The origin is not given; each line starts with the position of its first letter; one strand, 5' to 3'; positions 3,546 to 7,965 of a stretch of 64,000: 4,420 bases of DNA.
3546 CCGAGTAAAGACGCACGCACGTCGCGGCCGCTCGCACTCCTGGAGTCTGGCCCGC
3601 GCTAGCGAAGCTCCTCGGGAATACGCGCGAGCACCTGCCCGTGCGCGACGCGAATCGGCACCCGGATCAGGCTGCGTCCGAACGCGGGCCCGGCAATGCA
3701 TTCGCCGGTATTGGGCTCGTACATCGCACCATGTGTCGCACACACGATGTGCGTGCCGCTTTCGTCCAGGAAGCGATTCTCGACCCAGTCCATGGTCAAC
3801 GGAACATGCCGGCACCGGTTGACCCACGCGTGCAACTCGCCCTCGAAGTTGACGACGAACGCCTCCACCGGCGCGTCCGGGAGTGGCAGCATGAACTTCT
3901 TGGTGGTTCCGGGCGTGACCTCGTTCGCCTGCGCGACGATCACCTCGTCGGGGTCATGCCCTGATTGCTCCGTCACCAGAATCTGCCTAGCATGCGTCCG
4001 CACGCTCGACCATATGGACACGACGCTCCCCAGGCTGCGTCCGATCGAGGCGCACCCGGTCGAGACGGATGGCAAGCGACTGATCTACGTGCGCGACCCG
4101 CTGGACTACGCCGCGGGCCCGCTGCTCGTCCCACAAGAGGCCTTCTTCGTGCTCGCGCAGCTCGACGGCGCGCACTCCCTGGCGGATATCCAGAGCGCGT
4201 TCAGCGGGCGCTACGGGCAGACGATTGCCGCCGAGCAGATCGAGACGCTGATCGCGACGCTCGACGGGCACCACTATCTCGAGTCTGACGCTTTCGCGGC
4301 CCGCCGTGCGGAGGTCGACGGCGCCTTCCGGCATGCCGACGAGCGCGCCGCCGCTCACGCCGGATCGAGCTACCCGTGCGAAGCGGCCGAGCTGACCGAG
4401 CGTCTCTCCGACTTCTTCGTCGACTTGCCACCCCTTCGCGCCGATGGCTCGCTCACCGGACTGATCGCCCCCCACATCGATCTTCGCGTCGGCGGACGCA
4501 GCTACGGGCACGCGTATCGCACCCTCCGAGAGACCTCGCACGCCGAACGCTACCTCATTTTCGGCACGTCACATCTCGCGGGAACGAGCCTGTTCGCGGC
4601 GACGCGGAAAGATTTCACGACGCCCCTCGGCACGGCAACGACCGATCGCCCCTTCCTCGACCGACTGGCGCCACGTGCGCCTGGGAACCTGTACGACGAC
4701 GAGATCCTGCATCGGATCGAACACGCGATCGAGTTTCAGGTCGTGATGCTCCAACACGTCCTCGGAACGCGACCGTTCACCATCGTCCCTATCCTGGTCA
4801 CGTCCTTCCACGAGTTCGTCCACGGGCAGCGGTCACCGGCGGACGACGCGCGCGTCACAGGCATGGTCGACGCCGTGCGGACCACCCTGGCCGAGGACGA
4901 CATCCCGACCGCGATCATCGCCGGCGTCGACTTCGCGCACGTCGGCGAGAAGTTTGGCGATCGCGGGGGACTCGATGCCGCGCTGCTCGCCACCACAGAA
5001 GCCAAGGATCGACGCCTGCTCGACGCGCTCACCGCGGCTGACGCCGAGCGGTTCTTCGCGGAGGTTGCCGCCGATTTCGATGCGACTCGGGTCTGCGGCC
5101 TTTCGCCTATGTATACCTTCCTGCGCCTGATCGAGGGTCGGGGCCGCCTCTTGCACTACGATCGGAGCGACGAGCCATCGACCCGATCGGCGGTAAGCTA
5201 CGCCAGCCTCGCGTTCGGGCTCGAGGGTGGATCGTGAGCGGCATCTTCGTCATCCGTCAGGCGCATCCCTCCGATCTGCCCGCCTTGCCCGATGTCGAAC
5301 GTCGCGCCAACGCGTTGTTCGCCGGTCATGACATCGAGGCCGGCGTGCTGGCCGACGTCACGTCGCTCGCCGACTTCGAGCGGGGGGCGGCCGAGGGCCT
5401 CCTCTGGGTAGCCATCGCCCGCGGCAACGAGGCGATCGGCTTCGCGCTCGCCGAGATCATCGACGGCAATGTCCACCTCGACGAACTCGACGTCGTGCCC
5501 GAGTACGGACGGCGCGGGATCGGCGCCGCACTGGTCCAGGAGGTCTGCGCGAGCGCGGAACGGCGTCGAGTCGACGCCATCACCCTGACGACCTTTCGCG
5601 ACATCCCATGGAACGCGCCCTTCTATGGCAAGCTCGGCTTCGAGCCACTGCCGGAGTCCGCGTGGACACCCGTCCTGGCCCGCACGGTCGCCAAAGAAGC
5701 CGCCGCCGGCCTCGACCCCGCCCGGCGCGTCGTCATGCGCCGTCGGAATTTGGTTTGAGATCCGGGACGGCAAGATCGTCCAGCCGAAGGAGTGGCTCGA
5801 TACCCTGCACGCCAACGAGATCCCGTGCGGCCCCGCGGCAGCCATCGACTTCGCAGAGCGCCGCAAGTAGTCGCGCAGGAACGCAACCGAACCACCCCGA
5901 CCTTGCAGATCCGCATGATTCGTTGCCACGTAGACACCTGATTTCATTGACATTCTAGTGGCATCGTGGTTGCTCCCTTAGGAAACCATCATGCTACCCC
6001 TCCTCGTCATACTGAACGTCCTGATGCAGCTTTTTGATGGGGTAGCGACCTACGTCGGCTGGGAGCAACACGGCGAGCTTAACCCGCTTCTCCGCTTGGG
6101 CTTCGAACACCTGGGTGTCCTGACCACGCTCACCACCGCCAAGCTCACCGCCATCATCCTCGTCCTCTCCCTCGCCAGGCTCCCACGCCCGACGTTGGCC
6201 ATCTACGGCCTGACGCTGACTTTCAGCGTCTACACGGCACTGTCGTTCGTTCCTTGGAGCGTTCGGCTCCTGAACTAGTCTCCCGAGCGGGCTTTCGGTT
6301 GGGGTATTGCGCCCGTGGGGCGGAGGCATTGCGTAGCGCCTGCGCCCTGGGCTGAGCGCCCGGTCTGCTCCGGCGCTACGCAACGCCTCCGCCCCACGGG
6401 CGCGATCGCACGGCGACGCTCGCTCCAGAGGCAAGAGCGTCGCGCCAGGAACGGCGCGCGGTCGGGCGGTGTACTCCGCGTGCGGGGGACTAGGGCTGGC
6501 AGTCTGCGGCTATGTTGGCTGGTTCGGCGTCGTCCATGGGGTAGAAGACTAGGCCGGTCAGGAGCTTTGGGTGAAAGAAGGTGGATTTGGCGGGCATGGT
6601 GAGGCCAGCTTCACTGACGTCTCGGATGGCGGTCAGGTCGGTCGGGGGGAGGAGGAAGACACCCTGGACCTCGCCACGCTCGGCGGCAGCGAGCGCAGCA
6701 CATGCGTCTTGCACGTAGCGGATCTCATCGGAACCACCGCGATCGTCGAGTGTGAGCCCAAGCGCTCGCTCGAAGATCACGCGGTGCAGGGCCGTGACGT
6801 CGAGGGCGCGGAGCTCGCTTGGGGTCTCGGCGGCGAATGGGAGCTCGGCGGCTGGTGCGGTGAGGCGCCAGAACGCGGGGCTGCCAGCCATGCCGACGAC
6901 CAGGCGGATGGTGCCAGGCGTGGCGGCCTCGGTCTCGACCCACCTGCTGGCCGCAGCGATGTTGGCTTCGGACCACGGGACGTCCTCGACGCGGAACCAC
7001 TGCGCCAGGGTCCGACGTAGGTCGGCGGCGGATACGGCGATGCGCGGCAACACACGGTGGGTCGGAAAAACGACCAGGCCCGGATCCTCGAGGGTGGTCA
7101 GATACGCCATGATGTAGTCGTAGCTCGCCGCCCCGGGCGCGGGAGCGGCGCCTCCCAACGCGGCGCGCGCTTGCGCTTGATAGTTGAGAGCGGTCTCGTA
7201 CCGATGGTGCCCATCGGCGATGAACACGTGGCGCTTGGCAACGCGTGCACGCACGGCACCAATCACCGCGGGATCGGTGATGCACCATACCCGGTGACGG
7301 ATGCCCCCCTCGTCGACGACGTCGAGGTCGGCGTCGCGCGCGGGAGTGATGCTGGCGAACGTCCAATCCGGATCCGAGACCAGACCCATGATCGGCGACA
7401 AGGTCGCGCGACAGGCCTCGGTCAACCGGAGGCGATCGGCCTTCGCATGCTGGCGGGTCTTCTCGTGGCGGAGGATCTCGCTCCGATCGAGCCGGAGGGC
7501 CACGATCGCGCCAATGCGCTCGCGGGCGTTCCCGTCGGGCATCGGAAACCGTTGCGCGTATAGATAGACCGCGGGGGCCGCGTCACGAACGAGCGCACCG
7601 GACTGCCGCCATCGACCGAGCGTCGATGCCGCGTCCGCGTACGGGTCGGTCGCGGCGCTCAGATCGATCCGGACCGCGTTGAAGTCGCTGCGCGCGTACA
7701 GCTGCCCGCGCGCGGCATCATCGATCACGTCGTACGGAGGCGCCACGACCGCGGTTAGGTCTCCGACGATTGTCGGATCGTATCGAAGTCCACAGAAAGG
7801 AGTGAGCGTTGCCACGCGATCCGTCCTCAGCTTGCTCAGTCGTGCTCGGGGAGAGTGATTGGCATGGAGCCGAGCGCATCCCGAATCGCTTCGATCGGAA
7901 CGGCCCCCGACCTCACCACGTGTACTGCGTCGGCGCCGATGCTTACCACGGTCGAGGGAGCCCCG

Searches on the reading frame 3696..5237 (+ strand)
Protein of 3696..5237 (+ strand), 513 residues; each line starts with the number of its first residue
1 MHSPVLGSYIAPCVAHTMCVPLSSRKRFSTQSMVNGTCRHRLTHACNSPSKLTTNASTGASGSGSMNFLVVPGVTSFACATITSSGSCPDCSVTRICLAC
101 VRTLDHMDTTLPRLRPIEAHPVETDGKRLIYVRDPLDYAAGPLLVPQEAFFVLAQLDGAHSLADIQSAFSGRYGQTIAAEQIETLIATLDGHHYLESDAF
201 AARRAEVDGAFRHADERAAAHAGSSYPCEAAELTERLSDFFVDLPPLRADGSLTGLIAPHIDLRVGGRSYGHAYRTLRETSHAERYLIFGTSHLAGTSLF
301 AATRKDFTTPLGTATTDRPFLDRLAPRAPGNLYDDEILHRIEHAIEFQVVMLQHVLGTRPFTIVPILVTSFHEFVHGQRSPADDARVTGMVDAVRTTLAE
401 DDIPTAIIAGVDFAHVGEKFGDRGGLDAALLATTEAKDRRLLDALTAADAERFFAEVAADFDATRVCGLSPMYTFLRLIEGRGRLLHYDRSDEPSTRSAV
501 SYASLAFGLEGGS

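Call 89: search_protein_families(library=pfam, proteins=[window:3696-5237:+], max_evalue=0.00001)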
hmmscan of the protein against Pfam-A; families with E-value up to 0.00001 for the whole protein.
window:3696-5237:+ (513 aa): 1 family
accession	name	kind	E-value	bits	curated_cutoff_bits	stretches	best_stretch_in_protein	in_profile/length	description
PF01875.22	Memo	-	8.4e-43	147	27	1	219-505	2-268/269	Memo-like protein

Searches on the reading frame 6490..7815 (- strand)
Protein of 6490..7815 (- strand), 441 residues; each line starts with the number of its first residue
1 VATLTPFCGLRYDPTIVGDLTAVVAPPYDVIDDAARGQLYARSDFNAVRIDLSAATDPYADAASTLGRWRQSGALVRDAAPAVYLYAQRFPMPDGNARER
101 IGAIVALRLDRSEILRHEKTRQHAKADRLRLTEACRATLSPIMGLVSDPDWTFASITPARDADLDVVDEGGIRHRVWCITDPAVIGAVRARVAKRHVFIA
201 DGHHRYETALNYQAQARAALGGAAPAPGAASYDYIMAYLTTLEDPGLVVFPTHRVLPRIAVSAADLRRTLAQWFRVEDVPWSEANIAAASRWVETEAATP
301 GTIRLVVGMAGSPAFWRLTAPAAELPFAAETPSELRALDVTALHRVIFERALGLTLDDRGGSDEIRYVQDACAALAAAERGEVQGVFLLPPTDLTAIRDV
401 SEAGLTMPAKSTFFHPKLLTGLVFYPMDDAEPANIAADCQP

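Call 89: search_protein_families(library=pfam, proteins=[window:6490-7815:-], max_evalue=0.00001)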
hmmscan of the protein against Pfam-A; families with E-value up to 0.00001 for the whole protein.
window:6490-7815:- (441 aa): 1 family
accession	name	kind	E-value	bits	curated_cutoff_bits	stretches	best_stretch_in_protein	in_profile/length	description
PF06245.16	DUF1015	-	1e-71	242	25.8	1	4-320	1-307/325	Protein of unknown function (DUF1015)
